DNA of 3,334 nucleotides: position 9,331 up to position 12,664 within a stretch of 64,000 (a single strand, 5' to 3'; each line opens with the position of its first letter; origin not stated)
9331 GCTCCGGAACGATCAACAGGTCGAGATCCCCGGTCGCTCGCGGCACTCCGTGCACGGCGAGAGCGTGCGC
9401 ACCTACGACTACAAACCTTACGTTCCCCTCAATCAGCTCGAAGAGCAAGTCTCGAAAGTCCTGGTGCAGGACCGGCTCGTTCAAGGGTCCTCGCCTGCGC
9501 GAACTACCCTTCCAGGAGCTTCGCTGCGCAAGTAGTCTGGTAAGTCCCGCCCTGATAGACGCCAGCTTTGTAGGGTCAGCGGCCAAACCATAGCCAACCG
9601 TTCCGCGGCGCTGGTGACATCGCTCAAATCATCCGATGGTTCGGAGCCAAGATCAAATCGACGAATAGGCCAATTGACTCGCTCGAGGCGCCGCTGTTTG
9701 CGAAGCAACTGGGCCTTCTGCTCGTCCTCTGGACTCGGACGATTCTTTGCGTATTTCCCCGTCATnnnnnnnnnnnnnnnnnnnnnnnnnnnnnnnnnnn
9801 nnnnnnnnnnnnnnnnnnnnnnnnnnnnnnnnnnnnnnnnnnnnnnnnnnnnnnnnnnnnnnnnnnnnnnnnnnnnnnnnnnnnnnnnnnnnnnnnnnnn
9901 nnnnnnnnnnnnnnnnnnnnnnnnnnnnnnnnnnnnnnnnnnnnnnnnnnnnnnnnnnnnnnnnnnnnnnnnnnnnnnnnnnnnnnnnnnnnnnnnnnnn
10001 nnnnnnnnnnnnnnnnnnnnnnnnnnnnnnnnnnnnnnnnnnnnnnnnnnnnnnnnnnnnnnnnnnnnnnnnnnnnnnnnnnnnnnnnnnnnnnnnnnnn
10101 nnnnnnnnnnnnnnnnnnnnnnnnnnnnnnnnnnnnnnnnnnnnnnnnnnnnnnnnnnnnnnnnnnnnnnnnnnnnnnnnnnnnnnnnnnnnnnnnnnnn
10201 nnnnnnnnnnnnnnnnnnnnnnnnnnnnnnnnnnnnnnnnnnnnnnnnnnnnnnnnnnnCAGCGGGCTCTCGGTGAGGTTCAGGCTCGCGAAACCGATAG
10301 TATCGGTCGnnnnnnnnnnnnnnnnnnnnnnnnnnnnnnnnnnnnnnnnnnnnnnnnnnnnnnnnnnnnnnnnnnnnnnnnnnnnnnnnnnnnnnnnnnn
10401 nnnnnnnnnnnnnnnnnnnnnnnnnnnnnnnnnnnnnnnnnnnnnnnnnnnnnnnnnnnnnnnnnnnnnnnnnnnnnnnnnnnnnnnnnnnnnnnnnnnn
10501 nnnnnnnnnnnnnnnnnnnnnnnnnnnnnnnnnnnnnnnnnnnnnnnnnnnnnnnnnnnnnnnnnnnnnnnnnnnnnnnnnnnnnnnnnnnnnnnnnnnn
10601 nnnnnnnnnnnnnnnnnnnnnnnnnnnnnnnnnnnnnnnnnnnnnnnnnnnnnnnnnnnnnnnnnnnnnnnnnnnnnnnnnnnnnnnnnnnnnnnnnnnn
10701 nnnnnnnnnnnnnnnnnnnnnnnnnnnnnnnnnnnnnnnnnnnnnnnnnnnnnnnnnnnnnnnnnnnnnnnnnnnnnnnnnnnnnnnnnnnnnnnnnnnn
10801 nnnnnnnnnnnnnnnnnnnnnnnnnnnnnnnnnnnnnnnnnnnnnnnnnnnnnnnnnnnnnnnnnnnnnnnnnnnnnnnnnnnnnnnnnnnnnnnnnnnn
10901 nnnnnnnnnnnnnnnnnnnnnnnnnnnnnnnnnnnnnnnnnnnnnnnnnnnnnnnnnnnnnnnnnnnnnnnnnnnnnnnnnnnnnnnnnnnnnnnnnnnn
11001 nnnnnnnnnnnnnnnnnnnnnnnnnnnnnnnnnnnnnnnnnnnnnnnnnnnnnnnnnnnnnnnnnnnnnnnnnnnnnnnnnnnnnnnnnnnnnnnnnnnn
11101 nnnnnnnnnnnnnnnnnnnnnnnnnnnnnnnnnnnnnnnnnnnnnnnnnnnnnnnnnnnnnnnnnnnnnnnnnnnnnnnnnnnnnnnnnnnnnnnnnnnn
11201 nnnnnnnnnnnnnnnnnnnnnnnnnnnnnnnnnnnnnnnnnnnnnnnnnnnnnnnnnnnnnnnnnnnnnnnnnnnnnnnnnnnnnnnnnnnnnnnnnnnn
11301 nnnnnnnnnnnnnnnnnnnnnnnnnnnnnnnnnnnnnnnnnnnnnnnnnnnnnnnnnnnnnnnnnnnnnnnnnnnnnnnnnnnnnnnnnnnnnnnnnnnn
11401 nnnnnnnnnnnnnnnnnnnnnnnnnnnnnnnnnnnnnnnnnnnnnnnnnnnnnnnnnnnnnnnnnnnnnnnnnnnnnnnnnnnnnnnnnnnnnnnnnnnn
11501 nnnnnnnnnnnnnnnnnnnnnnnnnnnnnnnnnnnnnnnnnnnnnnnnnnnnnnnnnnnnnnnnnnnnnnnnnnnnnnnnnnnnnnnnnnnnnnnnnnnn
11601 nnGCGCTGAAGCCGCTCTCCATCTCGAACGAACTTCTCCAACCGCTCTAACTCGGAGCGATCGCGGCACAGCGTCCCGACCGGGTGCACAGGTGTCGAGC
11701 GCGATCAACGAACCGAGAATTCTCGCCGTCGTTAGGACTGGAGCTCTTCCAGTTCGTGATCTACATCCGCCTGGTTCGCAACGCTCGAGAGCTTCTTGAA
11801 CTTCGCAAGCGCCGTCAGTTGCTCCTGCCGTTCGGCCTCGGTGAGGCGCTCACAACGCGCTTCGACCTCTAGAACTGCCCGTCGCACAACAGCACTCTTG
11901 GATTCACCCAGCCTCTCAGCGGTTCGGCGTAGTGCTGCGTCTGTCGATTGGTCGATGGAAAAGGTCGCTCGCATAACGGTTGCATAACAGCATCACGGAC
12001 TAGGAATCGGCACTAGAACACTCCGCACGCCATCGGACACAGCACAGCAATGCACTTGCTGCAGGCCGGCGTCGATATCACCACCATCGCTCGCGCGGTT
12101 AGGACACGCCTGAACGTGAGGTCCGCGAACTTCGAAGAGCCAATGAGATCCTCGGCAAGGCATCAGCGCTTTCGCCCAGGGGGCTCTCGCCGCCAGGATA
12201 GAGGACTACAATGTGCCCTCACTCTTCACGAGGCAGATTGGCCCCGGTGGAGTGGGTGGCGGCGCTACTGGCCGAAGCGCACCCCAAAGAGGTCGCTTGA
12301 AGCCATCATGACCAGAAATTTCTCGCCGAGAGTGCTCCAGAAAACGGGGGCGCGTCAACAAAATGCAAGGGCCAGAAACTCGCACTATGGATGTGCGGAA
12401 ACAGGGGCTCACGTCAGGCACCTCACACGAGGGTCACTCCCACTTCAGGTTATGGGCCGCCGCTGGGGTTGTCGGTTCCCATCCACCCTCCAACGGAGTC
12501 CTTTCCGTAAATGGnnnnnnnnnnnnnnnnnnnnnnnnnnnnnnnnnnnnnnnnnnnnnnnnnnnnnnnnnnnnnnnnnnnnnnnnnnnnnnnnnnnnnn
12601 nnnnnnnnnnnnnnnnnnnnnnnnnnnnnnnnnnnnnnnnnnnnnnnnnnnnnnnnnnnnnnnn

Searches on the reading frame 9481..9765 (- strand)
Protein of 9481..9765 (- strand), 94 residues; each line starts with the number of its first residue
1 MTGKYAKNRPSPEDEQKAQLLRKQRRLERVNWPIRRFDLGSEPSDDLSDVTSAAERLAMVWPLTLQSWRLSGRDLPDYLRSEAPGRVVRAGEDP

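Call 8: search_protein_families(library=pfam, proteins=[window:9481-9765:-], max_evalue=1)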
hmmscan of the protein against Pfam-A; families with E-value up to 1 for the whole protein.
window:9481-9765:- (94 aa): 0 families

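Call 9: search_protein_families(library=ncbifam, proteins=[window:9481-9765:-], max_evalue=1)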
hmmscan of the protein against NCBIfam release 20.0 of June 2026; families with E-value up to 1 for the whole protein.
window:9481-9765:- (94 aa): 0 families

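Call 17: search_protein_families(library=padloc, proteins=[window:9481-9765:-], max_evalue=1)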
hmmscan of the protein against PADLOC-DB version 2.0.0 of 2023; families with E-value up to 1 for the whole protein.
window:9481-9765:- (94 aa): 0 families

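Call 22: find_homologous_proteins(query=window:9481-9765:-, max_evalue=0.01)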
Query window:9481-9765:- (94 aa): 7 proteins with E <= 0.01 among 8 candidates.
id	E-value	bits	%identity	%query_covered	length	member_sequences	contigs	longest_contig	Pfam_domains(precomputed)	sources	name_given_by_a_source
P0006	1.9e-55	202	100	100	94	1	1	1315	-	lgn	-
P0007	2.3e-26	109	68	83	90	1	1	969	-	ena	-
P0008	1.2e-24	104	81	63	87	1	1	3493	-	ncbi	-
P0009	1.5e-22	97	70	65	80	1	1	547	-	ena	-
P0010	3.6e-19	86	68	63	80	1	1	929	-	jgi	jgi:hypothetical protein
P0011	1.1e-17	82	58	79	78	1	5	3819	-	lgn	-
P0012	4.1e-13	67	63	54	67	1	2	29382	-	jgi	jgi:hypothetical protein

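Call 24: find_encoding_contigs(protein=P0012, flank=6000, max_places=4)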
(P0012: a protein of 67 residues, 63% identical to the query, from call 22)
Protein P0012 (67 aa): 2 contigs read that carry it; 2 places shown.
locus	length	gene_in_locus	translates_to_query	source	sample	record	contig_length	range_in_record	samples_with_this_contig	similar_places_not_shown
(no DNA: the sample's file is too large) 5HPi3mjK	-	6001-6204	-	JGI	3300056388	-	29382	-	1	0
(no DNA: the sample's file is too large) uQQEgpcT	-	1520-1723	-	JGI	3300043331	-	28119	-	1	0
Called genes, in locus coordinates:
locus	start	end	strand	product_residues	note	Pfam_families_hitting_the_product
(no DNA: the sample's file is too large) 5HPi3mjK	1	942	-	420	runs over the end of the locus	PF01409:tRNA-synt_2d (weak), PF13393:tRNA-synt_His, PF00587:tRNA-synt_2b, PF03129:HGTP_anticodon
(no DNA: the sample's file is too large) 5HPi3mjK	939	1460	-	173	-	PF00132:Hexapep (weak), PF25084:LbH_EIF2B (faint), PF00132:Hexapep (weak)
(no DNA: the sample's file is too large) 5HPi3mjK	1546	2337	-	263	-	PF05448:AXE1 (faint), PF00561:Abhydrolase_1, PF12146:Hydrolase_4, PF12697:Abhydrolase_6, PF20408:Abhydrolase_11 (weak), PF00326:Peptidase_S9 (weak), PF12146:Hydrolase_4 (weak)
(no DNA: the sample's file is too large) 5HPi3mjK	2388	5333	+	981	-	PF04389:Peptidase_M28, PF01546:Peptidase_M20 (weak), PF13180:PDZ_2, PF17820:PDZ_6 (weak), PF07676:PD40 (weak), PF26549:Tricorn_N, PF26550:Tricorn_2nd (weak), PF07676:PD40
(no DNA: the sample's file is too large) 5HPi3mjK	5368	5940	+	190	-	PF07638:Sigma70_ECF, PF08281:Sigma70_r4_2 (weak), PF04545:Sigma70_r4 (weak)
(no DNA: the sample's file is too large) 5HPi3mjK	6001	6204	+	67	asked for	-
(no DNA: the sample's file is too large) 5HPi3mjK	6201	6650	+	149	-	-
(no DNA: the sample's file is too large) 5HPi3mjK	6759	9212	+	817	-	PF13424:TPR_12 (faint), PF00069:Pkinase, PF07714:PK_Tyr_Ser-Thr, PF03109:ABC1 (weak)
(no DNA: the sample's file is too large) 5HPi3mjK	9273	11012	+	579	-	-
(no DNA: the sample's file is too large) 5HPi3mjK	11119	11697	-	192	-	PF09970:DUF2204 (faint)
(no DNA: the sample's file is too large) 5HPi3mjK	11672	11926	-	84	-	-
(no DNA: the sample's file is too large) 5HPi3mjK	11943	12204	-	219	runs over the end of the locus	-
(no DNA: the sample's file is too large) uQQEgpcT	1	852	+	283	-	?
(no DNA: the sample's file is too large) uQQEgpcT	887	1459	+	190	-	PF07638:Sigma70_ECF, PF08281:Sigma70_r4_2 (weak), PF04545:Sigma70_r4 (weak)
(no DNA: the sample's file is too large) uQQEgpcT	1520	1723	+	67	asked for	-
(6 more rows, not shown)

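Call 25: find_encoding_contigs(protein=P0008, flank=6000, max_places=4)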
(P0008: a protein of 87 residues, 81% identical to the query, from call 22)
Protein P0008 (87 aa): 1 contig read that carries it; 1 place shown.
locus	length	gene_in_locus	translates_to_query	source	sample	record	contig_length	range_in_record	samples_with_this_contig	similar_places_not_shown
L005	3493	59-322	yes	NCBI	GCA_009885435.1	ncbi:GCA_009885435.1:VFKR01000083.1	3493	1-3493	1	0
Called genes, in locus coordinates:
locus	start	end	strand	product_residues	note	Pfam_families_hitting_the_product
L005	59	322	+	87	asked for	-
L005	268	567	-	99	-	-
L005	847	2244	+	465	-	PF00282:Pyridoxal_deC, PF00266:Aminotran_5 (weak), PF01212:Beta_elim_lyase (faint)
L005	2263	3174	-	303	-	PF00491:Arginase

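Call 33: search_solved_structures(query=A2, max_evalue=10, show_alignments=2)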
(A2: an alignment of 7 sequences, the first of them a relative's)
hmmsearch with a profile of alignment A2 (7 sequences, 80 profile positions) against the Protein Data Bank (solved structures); distinct sequences matched with E-value up to 10: 1.
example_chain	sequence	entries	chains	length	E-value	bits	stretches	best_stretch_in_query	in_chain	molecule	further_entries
5gm6_G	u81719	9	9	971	1.7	11.2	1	9-64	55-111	U2 snRNP component HSH155 | HSH155 isoform 1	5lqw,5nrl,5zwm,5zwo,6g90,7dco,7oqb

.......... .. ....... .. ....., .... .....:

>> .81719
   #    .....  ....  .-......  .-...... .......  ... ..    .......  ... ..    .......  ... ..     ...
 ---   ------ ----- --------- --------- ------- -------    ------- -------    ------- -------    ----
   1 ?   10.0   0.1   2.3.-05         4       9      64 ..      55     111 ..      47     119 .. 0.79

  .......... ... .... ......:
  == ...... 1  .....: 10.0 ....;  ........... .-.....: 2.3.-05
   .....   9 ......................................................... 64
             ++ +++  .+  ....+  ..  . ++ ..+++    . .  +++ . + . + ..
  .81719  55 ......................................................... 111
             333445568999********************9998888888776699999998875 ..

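Call 66: find_related_loci(query=A2, collection=metagenome_contigs, flank=3000)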
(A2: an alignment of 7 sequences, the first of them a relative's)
Query A2 (94 aa) in metagenome_contigs; peptide patterns used: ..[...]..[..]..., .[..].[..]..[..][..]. (x = any residue, [..] = any of these).
600 stretches matched a pattern (row limit reached: there are more); 147 encode a relative of the query (tblastn E <= 1e-3); the best 80 are kept; 80 distinct loci.
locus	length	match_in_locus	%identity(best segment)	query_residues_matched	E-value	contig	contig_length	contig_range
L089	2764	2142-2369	58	14-94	7e-25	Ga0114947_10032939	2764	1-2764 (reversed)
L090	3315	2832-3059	58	14-94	7e-25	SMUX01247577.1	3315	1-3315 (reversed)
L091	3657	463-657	63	28-92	2e-24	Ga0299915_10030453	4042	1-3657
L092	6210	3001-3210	60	22-91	1e-23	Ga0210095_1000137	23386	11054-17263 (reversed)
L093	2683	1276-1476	60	23-89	2e-23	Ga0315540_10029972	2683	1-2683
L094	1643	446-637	63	31-94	2e-23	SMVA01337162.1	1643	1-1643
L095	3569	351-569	58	22-94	3e-23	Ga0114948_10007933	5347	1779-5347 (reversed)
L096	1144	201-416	57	17-88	1e-23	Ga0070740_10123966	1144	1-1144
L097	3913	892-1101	59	29-94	7e-23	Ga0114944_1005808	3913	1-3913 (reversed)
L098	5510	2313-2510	58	28-93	1e-22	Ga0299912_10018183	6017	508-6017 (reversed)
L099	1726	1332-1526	62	27-91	1e-22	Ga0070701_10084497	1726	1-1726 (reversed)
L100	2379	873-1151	47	1-89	2e-22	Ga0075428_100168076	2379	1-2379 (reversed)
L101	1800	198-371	64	31-88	4e-22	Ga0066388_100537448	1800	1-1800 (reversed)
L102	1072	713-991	46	1-89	2e-22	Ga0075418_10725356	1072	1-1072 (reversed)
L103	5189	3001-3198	58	19-84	5e-22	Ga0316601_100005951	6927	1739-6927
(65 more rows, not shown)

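Call 91: predict_structure(alignment_id=A2)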
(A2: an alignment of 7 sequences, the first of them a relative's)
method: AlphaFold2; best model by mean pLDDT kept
length: 94 residues; sequences in the alignment: 7
mean_pLDDT: 70.9   pTM: 0.31
mean pLDDT of the five models: 70.9, 68.5, 67.1, 66.1, 65.1
residues with pLDDT >= 90: 6; 70-90: 45; 50-70: 39; < 50: 4
segments of 3 or more residues with pLDDT < 50: 1-3
pLDDT, mean of each block of 10 residues (from residue 1): 61 89 85 65 59 72 81 73 60 53
secondary structure, 60 per line:
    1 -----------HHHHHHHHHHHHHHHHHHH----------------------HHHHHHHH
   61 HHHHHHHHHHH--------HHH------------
elements in order: H12-30 H53-71

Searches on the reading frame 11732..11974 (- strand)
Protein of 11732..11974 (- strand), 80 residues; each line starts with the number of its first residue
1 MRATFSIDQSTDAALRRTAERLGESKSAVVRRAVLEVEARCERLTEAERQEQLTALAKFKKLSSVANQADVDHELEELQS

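Call 14: search_protein_families(library=pfam, proteins=[window:11732-11974:-], max_evalue=0.1)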
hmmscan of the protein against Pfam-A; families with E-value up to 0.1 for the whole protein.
window:11732-11974:- (80 aa): 3 families
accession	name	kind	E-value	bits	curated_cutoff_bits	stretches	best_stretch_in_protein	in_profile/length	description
PF01402.27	RHH_1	-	2.4e-05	24.6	20.5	1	4-36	3-35/39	Ribbon-helix-helix protein, copG family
PF07704.17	PSK_trans_fac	-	0.00075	20.8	28.3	1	8-59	7-58/82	Rv0623-like transcription factor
PF18024.7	HTH_50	-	0.0081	16.3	27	1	15-33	26-44/50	Helix-turn-helix domain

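Call 102: search_protein_families(library=ncbifam, proteins=[window:11732-11974:-], max_evalue=0.1)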
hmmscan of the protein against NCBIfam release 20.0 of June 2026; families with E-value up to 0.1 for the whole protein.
window:11732-11974:- (80 aa): 7 families
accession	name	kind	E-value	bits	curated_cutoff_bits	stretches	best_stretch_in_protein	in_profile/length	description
NF041418.1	MbpA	equivalog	0.0094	15.8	90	1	4-61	6-61/93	mobilization protein MbpA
NF048017.1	antitoxin_RelB_like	equivalog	0.019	15.2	50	1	8-50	3-45/70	type II toxin-antitoxin system RelB family antitoxin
NF053762.1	aCcr1_fam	equivalog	0.055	13.4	60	0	4-35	4-35/38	aCcr1 family cell cycle regulator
NF009415.0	PRK12779.1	equivalog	0.059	11.2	1519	1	12-49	461-496/944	putative bifunctional glutamate synthase subunit beta/2-polyprenylphenol hydroxylase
NF046040.1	RelB_antitoxin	equivalog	0.078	13.3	50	0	4-36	2-34/69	type II toxin-antitoxin system RelB family antitoxin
NF008588.0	PRK11553.1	subfamily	0.08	11.9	299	1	20-73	216-268/319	aliphatic sulfonate ABC transporter substrate-binding protein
NF009414.0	PRK12778.1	equivalog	0.084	11.1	1103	1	16-49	586-620/752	bifunctional dihydroorotate dehydrogenase B NAD binding subunit/NADPH-dependent glutamate synthase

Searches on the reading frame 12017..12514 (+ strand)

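Call 83: search_protein_families(library=pfam, proteins=[window:12017-12514:+], max_evalue=1)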
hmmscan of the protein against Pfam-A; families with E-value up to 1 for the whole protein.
window:12017-12514:+ (166 aa): 1 family
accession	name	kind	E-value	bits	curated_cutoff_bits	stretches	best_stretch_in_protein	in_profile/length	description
PF00589.27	Phage_integrase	-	0.16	12.1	27.1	1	2-26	128-152/172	Phage integrase family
